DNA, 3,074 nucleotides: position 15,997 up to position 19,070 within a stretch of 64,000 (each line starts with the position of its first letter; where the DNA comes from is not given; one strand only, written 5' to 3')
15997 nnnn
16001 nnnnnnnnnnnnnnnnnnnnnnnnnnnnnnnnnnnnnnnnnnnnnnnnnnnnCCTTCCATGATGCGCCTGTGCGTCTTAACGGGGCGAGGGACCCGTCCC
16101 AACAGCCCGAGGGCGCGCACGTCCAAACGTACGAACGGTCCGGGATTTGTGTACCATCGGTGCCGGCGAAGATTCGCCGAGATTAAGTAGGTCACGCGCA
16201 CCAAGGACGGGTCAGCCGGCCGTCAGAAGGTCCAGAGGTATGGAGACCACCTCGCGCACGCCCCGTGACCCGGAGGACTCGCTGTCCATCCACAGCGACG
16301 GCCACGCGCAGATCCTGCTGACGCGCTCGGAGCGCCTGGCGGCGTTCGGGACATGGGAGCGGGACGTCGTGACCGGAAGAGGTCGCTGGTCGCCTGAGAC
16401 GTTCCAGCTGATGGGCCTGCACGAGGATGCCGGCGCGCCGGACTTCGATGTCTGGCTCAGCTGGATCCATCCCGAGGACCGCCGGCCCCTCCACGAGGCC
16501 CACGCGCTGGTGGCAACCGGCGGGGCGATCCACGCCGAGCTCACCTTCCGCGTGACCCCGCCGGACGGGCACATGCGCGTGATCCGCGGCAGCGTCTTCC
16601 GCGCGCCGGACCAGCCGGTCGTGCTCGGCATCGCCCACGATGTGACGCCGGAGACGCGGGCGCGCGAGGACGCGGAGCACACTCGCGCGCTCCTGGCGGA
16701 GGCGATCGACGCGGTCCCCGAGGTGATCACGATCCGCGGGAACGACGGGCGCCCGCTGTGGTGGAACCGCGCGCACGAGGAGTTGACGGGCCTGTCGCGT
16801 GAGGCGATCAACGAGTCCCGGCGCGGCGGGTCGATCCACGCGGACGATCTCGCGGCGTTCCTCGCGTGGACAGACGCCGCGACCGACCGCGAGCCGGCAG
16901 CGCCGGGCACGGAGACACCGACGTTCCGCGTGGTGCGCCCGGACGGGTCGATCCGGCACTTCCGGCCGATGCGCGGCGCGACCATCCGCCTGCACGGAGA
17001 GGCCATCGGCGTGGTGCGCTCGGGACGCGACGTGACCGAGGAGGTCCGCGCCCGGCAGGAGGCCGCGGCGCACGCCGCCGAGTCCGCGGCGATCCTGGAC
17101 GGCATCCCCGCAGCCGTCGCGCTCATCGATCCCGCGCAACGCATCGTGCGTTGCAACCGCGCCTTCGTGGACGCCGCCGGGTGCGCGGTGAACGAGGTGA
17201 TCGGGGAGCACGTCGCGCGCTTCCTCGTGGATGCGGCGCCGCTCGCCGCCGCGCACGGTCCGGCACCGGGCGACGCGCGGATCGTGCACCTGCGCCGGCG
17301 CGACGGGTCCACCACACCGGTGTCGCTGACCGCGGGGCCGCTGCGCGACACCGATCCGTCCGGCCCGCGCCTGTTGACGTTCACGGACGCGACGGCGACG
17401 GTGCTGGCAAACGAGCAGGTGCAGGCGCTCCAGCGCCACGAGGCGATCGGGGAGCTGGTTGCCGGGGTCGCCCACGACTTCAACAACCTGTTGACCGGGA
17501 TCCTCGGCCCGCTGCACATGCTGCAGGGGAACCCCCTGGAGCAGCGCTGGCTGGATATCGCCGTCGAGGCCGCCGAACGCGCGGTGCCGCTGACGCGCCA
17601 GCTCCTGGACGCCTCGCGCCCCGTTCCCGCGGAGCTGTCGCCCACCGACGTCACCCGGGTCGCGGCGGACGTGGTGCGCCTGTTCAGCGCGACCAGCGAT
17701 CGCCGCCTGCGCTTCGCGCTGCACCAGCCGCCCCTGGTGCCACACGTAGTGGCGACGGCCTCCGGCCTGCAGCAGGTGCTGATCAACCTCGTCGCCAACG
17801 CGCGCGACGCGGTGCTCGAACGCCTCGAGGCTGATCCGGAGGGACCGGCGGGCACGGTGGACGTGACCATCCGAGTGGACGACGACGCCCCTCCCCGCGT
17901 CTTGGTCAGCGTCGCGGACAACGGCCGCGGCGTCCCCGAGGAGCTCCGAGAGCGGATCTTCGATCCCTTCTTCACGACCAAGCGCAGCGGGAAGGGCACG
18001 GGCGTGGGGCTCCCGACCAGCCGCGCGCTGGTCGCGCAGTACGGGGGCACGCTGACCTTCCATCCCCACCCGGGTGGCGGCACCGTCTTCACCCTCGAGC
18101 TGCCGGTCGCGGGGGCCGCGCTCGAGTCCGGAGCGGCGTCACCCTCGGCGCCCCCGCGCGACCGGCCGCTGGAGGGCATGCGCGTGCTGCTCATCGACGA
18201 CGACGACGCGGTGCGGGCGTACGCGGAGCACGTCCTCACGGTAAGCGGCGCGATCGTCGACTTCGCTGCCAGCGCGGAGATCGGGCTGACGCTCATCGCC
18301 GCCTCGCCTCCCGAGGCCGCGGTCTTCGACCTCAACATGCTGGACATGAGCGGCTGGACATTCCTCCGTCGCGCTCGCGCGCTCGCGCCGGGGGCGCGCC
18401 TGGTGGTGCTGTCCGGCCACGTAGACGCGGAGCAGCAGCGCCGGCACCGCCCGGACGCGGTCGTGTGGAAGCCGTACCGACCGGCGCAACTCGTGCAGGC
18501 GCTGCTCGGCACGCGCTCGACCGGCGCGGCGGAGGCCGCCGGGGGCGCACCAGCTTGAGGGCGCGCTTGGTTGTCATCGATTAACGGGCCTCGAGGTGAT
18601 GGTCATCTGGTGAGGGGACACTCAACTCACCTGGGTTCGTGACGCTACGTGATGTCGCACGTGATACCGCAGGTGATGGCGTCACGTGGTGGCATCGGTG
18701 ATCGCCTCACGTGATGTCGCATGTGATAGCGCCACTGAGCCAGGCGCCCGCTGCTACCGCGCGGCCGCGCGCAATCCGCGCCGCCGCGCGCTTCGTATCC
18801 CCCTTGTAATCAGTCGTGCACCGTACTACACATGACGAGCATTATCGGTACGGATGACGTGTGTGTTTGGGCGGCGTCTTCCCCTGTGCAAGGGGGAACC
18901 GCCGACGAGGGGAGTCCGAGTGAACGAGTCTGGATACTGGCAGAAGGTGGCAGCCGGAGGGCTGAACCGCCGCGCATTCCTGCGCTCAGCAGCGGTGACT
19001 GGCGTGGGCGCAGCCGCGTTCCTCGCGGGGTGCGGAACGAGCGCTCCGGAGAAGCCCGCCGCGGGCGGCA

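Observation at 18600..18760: Tandem ~12-bp GTGAT-core repeat array upstream of the first orphan SBP gene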

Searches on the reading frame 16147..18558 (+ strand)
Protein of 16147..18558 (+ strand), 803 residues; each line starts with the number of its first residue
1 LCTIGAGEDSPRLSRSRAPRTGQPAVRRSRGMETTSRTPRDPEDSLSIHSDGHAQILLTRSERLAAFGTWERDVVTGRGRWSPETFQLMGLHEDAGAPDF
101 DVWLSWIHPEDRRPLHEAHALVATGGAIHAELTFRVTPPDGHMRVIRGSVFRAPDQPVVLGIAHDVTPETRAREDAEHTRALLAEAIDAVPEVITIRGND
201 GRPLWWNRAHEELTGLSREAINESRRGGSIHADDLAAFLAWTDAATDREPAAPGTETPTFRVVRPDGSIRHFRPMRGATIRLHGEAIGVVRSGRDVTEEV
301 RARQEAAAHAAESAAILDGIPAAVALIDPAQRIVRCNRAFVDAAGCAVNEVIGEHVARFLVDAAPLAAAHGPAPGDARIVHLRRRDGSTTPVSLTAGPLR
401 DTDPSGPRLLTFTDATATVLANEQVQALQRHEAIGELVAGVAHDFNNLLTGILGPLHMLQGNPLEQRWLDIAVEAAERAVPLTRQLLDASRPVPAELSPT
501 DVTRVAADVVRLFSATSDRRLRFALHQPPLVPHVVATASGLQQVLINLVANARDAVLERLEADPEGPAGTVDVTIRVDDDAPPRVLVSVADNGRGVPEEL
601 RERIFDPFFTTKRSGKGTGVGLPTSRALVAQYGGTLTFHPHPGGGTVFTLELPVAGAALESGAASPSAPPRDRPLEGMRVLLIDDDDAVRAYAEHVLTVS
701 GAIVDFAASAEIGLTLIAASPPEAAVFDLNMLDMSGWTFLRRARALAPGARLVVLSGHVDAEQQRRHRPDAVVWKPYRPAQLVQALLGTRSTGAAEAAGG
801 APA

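Call 10: search_protein_families(library=pfam, proteins=[window:16147-18558:+])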
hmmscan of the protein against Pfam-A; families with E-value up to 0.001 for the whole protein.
window:16147-18558:+ (803 aa): 8 families
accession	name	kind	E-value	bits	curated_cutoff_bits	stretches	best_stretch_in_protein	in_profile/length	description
PF02518.31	HATPase_c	-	1.9e-27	96.3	26.4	1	539-655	4-110/111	Histidine kinase-, DNA gyrase B-, and HSP90-like ATPase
PF08447.18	PAS_3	-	4.7e-16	59.3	25.6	1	81-150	4-72/89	PAS fold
PF00989.32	PAS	-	2.6e-13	50.4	22.6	2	314-402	4-99/113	PAS fold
PF08448.16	PAS_4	-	8.5e-13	48.9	23.1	1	317-403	1-92/110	PAS fold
PF00072.30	Response_reg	-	6.3e-12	46.1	30.2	1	680-786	1-110/111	Response regulator receiver domain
PF13188.13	PAS_8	-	1.9e-11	43.9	21.8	1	315-356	5-43/65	PAS domain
PF13426.13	PAS_9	-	1.2e-10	42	27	1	322-416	2-102/103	PAS domain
PF00512.31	HisKA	-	6.3e-09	36.2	26.9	1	435-491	3-62/66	His Kinase A (phospho-acceptor) domain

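Call 85: search_protein_families(library=ncbifam, proteins=[window:16240-18558:+], max_evalue=0.00001)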
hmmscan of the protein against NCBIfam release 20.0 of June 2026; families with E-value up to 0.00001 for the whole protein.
window:16240-18558:+ (772 aa): 72 families (the best 25 are shown)
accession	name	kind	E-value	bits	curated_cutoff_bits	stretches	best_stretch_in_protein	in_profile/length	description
NF008468.0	PRK11360.1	equivalog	4.2e-51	174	646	1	283-624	271-609/616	two-component system sensor histidine kinase AtoS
NF052574.1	HisKinEspCMyxo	equivalog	8.9e-47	159.7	1200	1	288-754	296-778/785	serine histidine kinase EspC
NF046020.1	HisKinCckABruc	equivalog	8.5e-46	156.2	1000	1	279-737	345-842/868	cell cycle histidine kinase CckA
NF010076.0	PRK13557.1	subfamily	6.5e-45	153.6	631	1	298-753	48-527/540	histidine kinase famiy protein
NF010411.0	PRK13837.1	equivalog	9.1e-45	152.9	647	1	395-681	442-733/828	two-component system VirA-like sensor kinase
NF046026.1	HisKinCckACaul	equivalog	1.6e-44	152.1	1000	1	146-731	59-645/678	cell cycle histidine kinase CckA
NF052573.1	HisKinEspAMyxo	equivalog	2.4e-39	135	1400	1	258-727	236-715/755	serine histidine kinase EspA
NF041777.1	sens_FixL_Rhizob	equivalog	5.9e-36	124.1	850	2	246-625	88-483/485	sensor protein FixL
TIGR02956.1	TMAO_torS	equivalog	7.2e-33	113.7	676.5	1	394-755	455-816/967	TMAO reductase system sensor histidine kinase/response regulator TorS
NF008302.0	PRK11091.1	equivalog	3e-31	108.4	838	2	405-733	285-615/779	aerobic respiration two-component sensor histidine kinase ArcB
NF007688.0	PRK10364.1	equivalog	7.2e-29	100.8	479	1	395-625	232-453/460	two-component system sensor histidine kinase ZraS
NF047466.1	hybrid_RR_LvrB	exception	6.9e-26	91.3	500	1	391-623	140-376/377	hybrid histidine kinase/response regulator LvrB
NF038348.1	T2SS_HK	subfamily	1.5e-25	89.7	450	1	500-623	462-573/574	histidine kinase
NF008543.0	PRK11466.1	equivalog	4.6e-24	84.3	982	1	397-736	438-772/914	TMAO reductase system sensor histidine kinase/response regulator TorS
NF047497.1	HK_LIC_12097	equivalog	1.5e-22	79.8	500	1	396-623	143-366/367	LIC_12097 family sensor histidine kinase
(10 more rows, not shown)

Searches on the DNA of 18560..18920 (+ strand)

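Call 75: search_dna_similar(query=window:18560-18920:+, collection=plasmids, mode=distant, max_evalue=0.01, max_rows=8)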
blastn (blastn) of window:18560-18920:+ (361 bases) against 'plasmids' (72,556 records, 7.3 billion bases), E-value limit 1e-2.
No match.

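Call 76: search_dna_similar(query=window:18560-18920:+, collection=phages, mode=distant, max_evalue=0.01, max_rows=8)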
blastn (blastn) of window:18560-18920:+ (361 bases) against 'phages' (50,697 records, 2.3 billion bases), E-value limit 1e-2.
No match.
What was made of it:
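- On Iteron array of a replication origin: There is no plasmid or phage match (calls 75, 76).
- There is no plasmid or phage similarity (calls 75, 76).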
